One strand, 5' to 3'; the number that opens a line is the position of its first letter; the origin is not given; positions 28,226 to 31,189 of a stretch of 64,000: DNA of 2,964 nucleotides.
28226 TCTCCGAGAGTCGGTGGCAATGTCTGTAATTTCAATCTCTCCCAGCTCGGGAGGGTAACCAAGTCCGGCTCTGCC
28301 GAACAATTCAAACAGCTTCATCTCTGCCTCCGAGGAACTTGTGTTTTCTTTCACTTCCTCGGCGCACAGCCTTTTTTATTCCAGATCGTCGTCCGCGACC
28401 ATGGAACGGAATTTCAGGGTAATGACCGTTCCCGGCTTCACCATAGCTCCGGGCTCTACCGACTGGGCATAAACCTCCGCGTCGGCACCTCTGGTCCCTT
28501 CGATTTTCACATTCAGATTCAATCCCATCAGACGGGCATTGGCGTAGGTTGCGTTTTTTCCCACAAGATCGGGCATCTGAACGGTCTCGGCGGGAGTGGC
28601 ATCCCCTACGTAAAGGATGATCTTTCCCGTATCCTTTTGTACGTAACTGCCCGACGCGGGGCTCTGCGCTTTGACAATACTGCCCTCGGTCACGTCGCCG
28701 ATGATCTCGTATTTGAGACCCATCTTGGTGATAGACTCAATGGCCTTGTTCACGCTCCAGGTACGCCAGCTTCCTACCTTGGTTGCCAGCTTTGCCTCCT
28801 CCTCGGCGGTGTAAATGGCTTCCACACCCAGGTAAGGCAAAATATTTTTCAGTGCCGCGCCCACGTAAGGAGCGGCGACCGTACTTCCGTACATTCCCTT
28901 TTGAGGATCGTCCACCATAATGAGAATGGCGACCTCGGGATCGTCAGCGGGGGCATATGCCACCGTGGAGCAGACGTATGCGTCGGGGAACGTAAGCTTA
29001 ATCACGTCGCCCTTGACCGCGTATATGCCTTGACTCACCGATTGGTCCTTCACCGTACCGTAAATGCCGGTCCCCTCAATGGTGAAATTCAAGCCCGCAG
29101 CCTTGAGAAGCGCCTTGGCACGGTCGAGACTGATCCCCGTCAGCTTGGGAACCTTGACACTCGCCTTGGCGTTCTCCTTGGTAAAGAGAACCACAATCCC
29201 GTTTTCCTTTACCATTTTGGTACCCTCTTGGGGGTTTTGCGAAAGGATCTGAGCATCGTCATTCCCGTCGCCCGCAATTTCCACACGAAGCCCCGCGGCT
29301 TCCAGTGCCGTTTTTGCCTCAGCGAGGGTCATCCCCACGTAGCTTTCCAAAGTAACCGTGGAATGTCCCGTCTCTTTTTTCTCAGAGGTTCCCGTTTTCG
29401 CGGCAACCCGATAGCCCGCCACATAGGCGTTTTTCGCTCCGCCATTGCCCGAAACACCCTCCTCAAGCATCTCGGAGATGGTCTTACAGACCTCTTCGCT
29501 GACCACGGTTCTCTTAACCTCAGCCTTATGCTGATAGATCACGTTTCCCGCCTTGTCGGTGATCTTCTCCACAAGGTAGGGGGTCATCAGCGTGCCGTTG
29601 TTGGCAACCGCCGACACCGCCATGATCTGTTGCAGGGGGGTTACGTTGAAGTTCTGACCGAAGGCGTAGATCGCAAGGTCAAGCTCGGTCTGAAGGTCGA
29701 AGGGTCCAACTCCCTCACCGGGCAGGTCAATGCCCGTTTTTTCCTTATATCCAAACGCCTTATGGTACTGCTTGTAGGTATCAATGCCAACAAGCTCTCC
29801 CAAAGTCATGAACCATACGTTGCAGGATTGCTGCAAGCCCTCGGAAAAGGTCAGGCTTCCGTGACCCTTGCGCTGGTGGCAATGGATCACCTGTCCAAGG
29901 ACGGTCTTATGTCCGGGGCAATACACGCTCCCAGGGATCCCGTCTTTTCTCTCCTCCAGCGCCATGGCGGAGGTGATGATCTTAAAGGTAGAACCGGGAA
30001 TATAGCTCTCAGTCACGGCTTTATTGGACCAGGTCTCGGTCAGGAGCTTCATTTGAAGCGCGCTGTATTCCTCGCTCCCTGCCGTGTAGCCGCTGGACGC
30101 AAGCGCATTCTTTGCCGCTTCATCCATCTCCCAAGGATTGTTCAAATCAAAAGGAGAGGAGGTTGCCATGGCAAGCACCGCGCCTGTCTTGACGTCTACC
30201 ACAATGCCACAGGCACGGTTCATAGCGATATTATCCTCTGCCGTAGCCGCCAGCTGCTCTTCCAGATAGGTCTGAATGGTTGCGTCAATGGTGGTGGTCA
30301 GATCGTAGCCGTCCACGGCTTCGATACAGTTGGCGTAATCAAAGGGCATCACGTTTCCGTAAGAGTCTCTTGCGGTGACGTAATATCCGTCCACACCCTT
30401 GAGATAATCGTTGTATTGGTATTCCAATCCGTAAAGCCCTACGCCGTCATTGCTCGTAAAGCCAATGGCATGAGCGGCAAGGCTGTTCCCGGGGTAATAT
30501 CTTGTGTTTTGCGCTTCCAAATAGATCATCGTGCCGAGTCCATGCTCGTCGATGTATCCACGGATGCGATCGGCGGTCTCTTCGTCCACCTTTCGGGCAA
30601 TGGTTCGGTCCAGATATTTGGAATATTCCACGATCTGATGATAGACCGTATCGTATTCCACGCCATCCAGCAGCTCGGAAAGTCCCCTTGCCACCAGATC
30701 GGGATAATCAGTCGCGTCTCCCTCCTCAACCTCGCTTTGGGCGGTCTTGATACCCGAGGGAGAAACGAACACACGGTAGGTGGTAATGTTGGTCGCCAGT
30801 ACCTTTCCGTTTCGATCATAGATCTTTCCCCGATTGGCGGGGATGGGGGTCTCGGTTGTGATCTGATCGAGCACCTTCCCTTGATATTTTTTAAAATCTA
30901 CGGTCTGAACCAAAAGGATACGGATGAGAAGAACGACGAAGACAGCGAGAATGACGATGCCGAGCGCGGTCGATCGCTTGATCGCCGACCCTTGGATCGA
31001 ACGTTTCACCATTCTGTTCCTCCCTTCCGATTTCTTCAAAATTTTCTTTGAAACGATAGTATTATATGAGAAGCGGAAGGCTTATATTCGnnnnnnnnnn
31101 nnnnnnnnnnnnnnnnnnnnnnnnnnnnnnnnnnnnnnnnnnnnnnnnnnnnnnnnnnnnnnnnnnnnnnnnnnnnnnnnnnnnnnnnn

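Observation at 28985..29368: Two PASTA domains inserted inside the transpeptidase domain of the division PBP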

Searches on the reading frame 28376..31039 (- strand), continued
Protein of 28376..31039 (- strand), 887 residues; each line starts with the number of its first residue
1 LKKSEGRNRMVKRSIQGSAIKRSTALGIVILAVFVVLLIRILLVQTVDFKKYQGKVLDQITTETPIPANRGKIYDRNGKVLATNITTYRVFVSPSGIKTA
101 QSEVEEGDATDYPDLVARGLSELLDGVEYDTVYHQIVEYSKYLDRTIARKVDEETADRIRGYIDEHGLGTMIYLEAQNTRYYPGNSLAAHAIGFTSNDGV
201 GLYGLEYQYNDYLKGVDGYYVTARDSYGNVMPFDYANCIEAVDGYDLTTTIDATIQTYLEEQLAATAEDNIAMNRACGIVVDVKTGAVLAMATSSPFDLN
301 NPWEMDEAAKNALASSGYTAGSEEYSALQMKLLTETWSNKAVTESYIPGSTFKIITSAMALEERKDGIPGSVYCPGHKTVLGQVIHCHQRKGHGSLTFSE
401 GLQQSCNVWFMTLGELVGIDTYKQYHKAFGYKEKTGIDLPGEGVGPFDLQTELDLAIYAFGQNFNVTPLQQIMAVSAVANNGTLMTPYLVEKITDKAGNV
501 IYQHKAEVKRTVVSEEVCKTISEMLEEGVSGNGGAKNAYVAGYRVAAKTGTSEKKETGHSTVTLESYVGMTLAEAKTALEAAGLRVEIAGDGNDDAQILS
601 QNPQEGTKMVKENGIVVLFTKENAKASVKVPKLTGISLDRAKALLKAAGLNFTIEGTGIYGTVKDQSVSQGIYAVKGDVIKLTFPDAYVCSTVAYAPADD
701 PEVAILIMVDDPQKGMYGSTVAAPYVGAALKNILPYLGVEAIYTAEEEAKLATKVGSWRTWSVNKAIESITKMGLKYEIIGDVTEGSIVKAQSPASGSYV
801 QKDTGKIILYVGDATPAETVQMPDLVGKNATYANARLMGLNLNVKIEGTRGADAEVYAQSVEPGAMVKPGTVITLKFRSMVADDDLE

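Call 51: find_homologous_proteins(query=A2, max_evalue=1e-50)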
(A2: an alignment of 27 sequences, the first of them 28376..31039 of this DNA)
Query A2 (27 sequences) (887 aa, profile of the alignment): 5053 proteins with E <= 1e-50 among 8000 candidates; the best 120 are listed.
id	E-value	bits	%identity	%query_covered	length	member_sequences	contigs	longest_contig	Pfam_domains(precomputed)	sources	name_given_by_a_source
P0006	0.0e+0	1468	76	99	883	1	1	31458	PF03717.21,PF03793.25,PF00905.28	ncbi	-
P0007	0.0e+0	1467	75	99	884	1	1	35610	PF03717.21,PF03793.25,PF00905.28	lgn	-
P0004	0.0e+0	1466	82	99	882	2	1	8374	PF03717.21,PF03793.25,PF00905.28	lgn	-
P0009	0.0e+0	1457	72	99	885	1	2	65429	PF03717.21,PF03793.25,PF00905.28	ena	-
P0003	0.0e+0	1456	81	99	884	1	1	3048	PF03717.21,PF03793.25,PF00905.28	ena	-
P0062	0.0e+0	1455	65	82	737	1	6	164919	PF03717.21,PF03793.25,PF00905.28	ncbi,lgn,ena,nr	ncbi:MAG: PASTA domain-containing protein [Clostridia bacterium]|nr:PASTA domain-containing protein 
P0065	0.0e+0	1453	64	82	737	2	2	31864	PF03717.21,PF03793.25,PF00905.28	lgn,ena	-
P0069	0.0e+0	1452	64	82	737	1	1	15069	PF03717.21,PF03793.25,PF00905.28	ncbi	-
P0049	0.0e+0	1452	65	82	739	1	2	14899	PF03717.21,PF03793.25,PF00905.28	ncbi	-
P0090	0.0e+0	1452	64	82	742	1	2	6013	PF03717.21,PF03793.25,PF00905.28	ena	-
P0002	0.0e+0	1450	89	99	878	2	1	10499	PF03717.21,PF03793.25,PF00905.28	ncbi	-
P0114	0.0e+0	1449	63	82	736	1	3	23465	PF03717.21,PF03793.25,PF00905.28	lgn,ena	-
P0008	0.0e+0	1449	75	99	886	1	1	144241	PF03717.21,PF03793.25,PF00905.28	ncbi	-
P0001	0.0e+0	1445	100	99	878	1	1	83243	PF03717.21,PF03793.25,PF00905.28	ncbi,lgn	-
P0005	0.0e+0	1440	81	99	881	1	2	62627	PF03717.21,PF03793.25,PF00905.28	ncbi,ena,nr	ncbi:MAG: PASTA domain-containing protein [Clostridia bacterium]|nr:PASTA domain-containing protein 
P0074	0.0e+0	1440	64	83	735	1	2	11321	PF03717.21,PF03793.25,PF00905.28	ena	-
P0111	0.0e+0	1439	64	81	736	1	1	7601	PF03717.21,PF03793.25,PF00905.28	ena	-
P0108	0.0e+0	1439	63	82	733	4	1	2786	PF03717.21,PF03793.25,PF00905.28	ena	-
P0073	0.0e+0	1437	63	83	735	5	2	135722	PF03717.21,PF03793.25,PF00905.28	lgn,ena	-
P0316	0.0e+0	1437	63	82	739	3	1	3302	PF03717.21,PF03793.25,PF00905.28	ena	-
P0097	0.0e+0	1436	63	82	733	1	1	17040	PF03717.21,PF03793.25,PF00905.28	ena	-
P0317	0.0e+0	1433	63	82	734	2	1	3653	PF03717.21,PF03793.25,PF00905.28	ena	-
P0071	0.0e+0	1430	64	82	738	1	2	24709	PF03717.21,PF03793.25,PF00905.28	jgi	-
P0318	0.0e+0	1427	63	82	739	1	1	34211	PF03717.21,PF03793.25,PF00905.28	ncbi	-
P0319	0.0e+0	1426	62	83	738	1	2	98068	PF03717.21,PF03793.25,PF00905.28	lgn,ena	-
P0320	0.0e+0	1424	63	82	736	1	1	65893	PF03717.21,PF03793.25,PF00905.28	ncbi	-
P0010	0.0e+0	1423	62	100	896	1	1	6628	PF03717.21,PF03793.25,PF00905.28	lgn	-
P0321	0.0e+0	1423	63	82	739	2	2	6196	PF03717.21,PF03793.25,PF00905.28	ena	-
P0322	0.0e+0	1418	61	81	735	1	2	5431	PF03717.21,PF03793.25,PF00905.28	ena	-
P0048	0.0e+0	1405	65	82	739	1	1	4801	PF03717.21,PF03793.25,PF00905.28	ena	-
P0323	0.0e+0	1397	63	82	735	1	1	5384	PF03717.21,PF03793.25,PF00905.28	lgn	-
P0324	0.0e+0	1392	62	82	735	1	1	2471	PF03717.21,PF03793.25,PF00905.28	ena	-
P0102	0.0e+0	1382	63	82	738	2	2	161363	PF03717.21,PF03793.25,PF00905.28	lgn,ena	-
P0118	0.0e+0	1371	64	82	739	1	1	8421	PF03717.21,PF03793.25,PF00905.28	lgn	-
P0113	0.0e+0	1365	64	82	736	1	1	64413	PF03717.21,PF03793.25,PF00905.28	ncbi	-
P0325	0.0e+0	1364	63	82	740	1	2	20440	PF03717.21,PF03793.25,PF00905.28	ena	-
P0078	0.0e+0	1347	64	82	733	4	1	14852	PF03717.21,PF03793.25,PF00905.28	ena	-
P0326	0.0e+0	1322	62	82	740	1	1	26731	PF03717.21,PF03793.25,PF00905.28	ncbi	-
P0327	0.0e+0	1322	61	82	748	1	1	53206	PF03717.21,PF03793.25,PF00905.28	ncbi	-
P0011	0.0e+0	1236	64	73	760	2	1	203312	PF03717.21,PF03793.25,PF00905.28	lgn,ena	-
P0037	0.0e+0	1233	71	62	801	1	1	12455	PF03717.21,PF03793.25,PF00905.28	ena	-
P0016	0.0e+0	1233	64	73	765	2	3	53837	PF03717.21,PF03793.25,PF00905.28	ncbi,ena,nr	ncbi:MAG: PASTA domain-containing protein [Clostridia bacterium]|nr:PASTA domain-containing protein 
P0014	0.0e+0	1230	65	73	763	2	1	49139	PF03717.21,PF03793.25,PF00905.28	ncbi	-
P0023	0.0e+0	1229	71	64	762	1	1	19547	PF03717.21,PF03793.25,PF00905.28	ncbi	-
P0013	0.0e+0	1227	64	73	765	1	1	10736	PF03717.21,PF03793.25,PF00905.28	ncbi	-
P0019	0.0e+0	1226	65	73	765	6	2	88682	PF03717.21,PF03793.25,PF00905.28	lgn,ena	-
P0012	0.0e+0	1225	64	74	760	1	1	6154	PF03717.21,PF03793.25,PF00905.28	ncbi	-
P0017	0.0e+0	1225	65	73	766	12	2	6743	PF03717.21,PF03793.25,PF00905.28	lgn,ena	-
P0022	0.0e+0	1222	66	73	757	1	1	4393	PF03717.21,PF03793.25,PF00905.28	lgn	-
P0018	0.0e+0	1222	64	75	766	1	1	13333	PF03717.21,PF03793.25,PF00905.28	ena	-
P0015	0.0e+0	1220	72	65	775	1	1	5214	PF03717.21,PF03793.25,PF00905.28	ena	-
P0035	0.0e+0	1216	71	64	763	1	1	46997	PF03717.21,PF03793.25,PF00905.28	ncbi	-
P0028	0.0e+0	1213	64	73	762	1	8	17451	PF03717.21,PF03793.25,PF00905.28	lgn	-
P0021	0.0e+0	1211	65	73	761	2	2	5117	PF03717.21,PF03793.25,PF00905.28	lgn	-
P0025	0.0e+0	1211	65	73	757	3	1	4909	PF03717.21,PF03793.25,PF00905.28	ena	-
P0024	0.0e+0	1208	65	73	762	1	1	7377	PF03717.21,PF03793.25,PF00905.28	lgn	-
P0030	0.0e+0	1208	64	73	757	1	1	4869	PF03717.21,PF03793.25,PF00905.28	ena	-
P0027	0.0e+0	1206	64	73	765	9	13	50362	PF03717.21,PF03793.25,PF00905.28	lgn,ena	-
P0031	0.0e+0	1205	64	73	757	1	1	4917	PF03717.21,PF03793.25,PF00905.28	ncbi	-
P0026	0.0e+0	1204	64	73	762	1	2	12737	PF03717.21,PF03793.25,PF00905.28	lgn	-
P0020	0.0e+0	1203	63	73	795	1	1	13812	PF03717.21,PF03793.25,PF00905.28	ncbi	-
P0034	0.0e+0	1201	60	76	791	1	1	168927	PF03717.21,PF03793.25,PF00905.28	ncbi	-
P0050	0.0e+0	1200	62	73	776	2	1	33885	PF03717.21,PF03793.25,PF00905.28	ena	-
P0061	0.0e+0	1199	63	73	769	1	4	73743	PF03717.21,PF03793.25,PF00905.28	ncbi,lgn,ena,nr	ncbi:MAG: PASTA domain-containing protein [Clostridia bacterium]|nr:PASTA domain-containing protein 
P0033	0.0e+0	1197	60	79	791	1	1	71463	PF03717.21,PF03793.25,PF00905.28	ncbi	-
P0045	0.0e+0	1196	63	73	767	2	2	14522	PF03717.21,PF03793.25,PF00905.28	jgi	-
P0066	0.0e+0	1190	62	74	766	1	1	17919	PF03717.21,PF03793.25,PF00905.28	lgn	-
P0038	0.0e+0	1189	72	62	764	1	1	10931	PF03717.21,PF03793.25,PF00905.28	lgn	-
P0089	0.0e+0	1189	61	74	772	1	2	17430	PF03717.21,PF03793.25,PF00905.28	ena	-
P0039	0.0e+0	1189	62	75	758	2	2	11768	PF03717.21,PF03793.25,PF00905.28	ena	-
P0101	0.0e+0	1187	61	74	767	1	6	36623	PF03717.21,PF03793.25,PF00905.28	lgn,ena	-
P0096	0.0e+0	1178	61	74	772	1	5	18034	PF03717.21,PF03793.25,PF00905.28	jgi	-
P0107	0.0e+0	1171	62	73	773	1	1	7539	PF03717.21,PF03793.25,PF00905.28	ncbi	-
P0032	0.0e+0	1170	62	74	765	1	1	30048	PF03717.21,PF03793.25,PF00905.28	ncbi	-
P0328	0.0e+0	1167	60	74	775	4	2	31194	PF03717.21,PF03793.25,PF00905.28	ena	-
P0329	0.0e+0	1162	60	75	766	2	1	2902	PF03717.21,PF03793.25,PF00905.28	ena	-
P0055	0.0e+0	1161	67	64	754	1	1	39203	PF03717.21,PF03793.25,PF00905.28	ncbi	-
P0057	0.0e+0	1160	66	64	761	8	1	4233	PF03717.21,PF03793.25,PF00905.28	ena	-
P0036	0.0e+0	1158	59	79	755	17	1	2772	PF03717.21,PF03793.25,PF00905.28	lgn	-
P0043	0.0e+0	1158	62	73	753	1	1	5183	PF03717.21,PF03793.25,PF00905.28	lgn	-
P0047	0.0e+0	1156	62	73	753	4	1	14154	PF03717.21,PF03793.25,PF00905.28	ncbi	-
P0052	0.0e+0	1155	61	73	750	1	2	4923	PF03717.21,PF03793.25,PF00905.28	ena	-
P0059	0.0e+0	1155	66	64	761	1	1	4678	PF03717.21,PF03793.25,PF00905.28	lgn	-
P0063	0.0e+0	1154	65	64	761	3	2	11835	PF03717.21,PF03793.25,PF00905.28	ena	-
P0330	0.0e+0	1152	60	74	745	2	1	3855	PF03717.21,PF03793.25,PF00905.28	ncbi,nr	ncbi:MAG: PASTA domain-containing protein, partial [Clostridia bacterium]|nr:PASTA domain-containing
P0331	0.0e+0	1151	59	73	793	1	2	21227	PF03717.21,PF03793.25,PF00905.28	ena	-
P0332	0.0e+0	1149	66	64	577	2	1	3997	PF03717.21,PF03793.25,PF00905.28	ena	-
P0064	0.0e+0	1146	61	73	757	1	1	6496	PF03717.21,PF03793.25,PF00905.28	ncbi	-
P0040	0.0e+0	1145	55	76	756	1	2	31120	PF03717.21,PF03793.25,PF00905.28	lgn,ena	-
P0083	0.0e+0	1143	68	64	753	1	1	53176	PF03717.21,PF03793.25,PF00905.28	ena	-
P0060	0.0e+0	1143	57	75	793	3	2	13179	PF03717.21,PF03793.25,PF00905.28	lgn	-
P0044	0.0e+0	1142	69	62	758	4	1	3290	PF03717.21,PF03793.25,PF00905.28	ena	-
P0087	0.0e+0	1142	61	73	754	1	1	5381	PF03717.21,PF03793.25,PF00905.28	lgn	-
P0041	0.0e+0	1141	66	64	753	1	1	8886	PF03717.21,PF03793.25,PF00905.28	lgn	-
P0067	0.0e+0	1139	61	73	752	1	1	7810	PF03717.21,PF03793.25,PF00905.28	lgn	-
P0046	0.0e+0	1139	58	73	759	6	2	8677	PF03717.21,PF03793.25,PF00905.28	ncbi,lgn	-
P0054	0.0e+0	1139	58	76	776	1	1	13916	PF03717.21,PF03793.25,PF00905.28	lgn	-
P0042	0.0e+0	1139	60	72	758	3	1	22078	PF03717.21,PF03793.25,PF00905.28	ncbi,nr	ncbi:MAG: PASTA domain-containing protein [Clostridia bacterium]|nr:PASTA domain-containing protein 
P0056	0.0e+0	1139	67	62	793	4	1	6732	PF03717.21,PF03793.25,PF00905.28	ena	-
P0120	0.0e+0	1138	54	98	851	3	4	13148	PF03717.21,PF03793.25,PF00905.28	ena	-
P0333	0.0e+0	1136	65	62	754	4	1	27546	PF03717.21,PF03793.25,PF00905.28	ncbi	-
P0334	0.0e+0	1135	58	73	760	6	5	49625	PF03717.21,PF03793.25,PF00905.28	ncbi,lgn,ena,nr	ncbi:MAG: PASTA domain-containing protein [Clostridia bacterium]|nr:PASTA domain-containing protein 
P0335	0.0e+0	1134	65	62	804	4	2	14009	PF03717.21,PF03793.25,PF00905.28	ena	-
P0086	0.0e+0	1134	57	76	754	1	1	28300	PF03717.21,PF03793.25,PF00905.28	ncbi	-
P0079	0.0e+0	1134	59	75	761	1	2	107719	PF03717.21,PF03793.25,PF00905.28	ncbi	-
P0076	0.0e+0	1133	56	76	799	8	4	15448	PF03717.21,PF03793.25,PF00905.28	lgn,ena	-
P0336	0.0e+0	1132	62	73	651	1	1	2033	PF03717.21,PF03793.25,PF00905.28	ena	-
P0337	0.0e+0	1131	65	62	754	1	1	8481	PF03717.21,PF03793.25,PF00905.28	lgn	-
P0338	0.0e+0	1131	65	62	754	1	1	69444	PF03717.21,PF03793.25,PF00905.28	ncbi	-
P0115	0.0e+0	1131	57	75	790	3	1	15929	PF03717.21,PF03793.25,PF00905.28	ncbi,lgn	ncbi:MAG: penicillin-binding transpeptidase domain-containing protein [Eubacteriales bacterium]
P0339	0.0e+0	1130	57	73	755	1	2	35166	PF03717.21,PF03793.25,PF00905.28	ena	-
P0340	0.0e+0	1129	65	62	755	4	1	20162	PF03717.21,PF03793.25,PF00905.28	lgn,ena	-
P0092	0.0e+0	1129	57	75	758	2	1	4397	PF03717.21,PF03793.25,PF00905.28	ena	-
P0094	0.0e+0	1129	58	76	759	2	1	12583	PF03717.21,PF03793.25,PF00905.28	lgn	-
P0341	0.0e+0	1129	53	98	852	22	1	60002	PF03717.21,PF03793.25,PF00905.28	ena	-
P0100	0.0e+0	1128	67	62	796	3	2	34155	PF03717.21,PF03793.25,PF00905.28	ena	-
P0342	0.0e+0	1128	58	73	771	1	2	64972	PF03717.21,PF03793.25,PF00905.28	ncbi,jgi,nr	ncbi:MAG: PASTA domain-containing protein [Ruminococcaceae bacterium]|nr:PASTA domain-containing pro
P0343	0.0e+0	1128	59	73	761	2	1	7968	PF03717.21,PF03793.25,PF00905.28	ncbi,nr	ncbi:MAG: PASTA domain-containing protein [Clostridia bacterium]|nr:PASTA domain-containing protein 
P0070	0.0e+0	1128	66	62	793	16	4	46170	PF03717.21,PF03793.25,PF00905.28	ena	-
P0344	0.0e+0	1127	59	73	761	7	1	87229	PF03717.21,PF03793.25,PF00905.28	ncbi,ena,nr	ncbi:MAG: PASTA domain-containing protein [Clostridia bacterium]|nr:PASTA domain-containing protein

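Call 65: list_cluster_members(proteins=[P0001, P0008, P0010, P0062, P0073, P0102, P0341, P0070])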
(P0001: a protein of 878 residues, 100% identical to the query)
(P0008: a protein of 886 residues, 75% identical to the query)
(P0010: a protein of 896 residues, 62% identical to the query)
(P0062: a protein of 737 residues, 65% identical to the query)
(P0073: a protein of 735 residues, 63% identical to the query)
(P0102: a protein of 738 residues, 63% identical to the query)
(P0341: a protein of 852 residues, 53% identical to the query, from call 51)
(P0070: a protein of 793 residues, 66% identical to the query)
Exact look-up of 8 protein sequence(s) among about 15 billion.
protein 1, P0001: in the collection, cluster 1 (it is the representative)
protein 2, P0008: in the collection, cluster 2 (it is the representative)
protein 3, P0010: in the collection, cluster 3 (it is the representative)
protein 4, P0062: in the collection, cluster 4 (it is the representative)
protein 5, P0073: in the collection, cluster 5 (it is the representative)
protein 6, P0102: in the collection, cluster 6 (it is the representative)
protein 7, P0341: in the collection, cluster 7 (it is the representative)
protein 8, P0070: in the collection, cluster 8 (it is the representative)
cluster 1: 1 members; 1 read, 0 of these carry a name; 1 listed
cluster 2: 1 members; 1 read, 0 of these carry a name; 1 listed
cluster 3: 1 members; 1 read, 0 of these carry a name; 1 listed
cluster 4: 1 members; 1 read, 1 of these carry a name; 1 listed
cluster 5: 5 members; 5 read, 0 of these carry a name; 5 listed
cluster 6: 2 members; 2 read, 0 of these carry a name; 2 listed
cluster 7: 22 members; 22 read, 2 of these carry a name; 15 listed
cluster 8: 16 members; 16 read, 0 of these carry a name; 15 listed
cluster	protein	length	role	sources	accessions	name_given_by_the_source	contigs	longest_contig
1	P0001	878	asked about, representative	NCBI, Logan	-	-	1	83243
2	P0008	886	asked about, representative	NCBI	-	-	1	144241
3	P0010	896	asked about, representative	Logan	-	-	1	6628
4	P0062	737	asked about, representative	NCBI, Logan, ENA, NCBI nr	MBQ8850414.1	MAG: PASTA domain-containing protein [Clostridia bacterium] | PASTA domain-containing protein [Clostridia bacterium]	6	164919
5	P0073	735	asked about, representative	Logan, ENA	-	-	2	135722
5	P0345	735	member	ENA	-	-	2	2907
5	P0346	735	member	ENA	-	-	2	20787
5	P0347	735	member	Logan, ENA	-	-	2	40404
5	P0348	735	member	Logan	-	-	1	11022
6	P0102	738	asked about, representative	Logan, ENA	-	-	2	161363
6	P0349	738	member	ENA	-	-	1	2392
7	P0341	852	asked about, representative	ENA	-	-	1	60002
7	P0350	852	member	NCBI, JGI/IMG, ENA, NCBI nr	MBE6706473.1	MAG: PASTA domain-containing protein [Ruminococcaceae bacterium] | PASTA domain-containing protein [Oscillospiraceae bacterium]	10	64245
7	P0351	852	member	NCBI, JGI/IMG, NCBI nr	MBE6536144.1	MAG: PASTA domain-containing protein [Ruminococcaceae bacterium] | PASTA domain-containing protein [Oscillospiraceae bacterium]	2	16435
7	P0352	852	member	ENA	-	-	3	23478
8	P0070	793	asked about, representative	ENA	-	-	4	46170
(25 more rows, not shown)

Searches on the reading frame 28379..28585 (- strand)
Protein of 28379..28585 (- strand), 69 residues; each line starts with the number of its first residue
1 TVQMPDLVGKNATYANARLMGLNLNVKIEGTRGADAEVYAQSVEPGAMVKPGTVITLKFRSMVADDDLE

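Call 6: search_protein_families(library=pfam, proteins=[window:28379-28585:-], max_evalue=1)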
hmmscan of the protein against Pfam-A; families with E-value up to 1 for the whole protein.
seq(69 aa): 1 family
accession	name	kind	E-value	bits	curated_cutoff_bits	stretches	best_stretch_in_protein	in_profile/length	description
PF03793.24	PASTA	-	8.1e-11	42.2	23.2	1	2-59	1-62/64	PASTA domain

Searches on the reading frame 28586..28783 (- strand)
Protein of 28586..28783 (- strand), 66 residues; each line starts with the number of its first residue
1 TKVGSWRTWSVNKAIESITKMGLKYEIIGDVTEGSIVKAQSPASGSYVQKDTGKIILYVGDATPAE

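Call 6: search_protein_families(library=pfam, proteins=[window:28586-28783:-], max_evalue=1)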
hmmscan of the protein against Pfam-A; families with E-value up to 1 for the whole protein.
seq(66 aa): 1 family
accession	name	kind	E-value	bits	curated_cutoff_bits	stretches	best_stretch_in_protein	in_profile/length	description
PF03793.24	PASTA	-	3.9e-09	36.8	23.2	1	7-60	7-63/64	PASTA domain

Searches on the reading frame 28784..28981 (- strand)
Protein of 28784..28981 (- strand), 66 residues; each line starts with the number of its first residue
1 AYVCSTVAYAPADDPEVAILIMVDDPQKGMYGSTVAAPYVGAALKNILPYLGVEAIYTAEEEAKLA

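Call 6: search_protein_families(library=pfam, proteins=[window:28784-28981:-], max_evalue=1)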
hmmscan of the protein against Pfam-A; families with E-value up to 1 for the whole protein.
seq(66 aa): 1 family
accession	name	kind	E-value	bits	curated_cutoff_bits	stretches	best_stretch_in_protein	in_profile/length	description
PF00905.27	Transpeptidase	-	1.5e-05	24.8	22.1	1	3-44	258-298/299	Penicillin binding protein transpeptidase domain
